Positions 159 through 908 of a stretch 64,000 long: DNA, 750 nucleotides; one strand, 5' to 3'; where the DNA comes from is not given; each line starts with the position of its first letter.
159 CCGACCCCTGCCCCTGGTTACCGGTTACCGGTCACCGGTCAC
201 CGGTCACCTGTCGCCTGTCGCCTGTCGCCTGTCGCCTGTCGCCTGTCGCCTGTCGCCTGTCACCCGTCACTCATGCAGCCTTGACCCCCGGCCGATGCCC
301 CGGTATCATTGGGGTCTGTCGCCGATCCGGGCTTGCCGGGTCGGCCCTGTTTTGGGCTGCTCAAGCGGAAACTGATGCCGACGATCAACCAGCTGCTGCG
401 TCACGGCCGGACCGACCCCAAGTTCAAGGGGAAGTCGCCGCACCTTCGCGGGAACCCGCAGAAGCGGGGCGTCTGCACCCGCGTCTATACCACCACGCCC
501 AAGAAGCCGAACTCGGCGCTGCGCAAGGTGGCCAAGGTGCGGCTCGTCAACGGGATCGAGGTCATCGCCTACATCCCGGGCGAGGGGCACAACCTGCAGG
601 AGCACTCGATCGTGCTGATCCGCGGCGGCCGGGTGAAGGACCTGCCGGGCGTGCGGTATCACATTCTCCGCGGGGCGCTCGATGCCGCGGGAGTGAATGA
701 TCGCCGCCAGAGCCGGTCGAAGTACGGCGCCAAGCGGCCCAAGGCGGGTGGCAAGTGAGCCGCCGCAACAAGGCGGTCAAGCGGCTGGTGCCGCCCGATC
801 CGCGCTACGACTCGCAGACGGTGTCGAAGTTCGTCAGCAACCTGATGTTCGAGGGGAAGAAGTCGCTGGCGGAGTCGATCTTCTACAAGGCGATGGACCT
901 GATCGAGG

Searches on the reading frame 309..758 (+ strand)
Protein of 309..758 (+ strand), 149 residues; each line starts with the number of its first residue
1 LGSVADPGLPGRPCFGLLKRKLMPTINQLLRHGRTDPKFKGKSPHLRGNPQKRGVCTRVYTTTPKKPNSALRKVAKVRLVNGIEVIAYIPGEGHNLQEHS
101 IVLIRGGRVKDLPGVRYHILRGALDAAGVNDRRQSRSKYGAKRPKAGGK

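Call 11: search_protein_families(library=pfam, proteins=[window:309-758:+])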
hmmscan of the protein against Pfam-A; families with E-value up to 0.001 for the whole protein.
window:309-758:+ (149 aa): 1 family
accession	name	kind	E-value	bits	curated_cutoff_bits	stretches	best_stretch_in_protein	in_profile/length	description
PF00164.32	Ribosom_S12_S23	-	5.5e-40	136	22.3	1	40-145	2-109/110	Ribosomal protein S12/S23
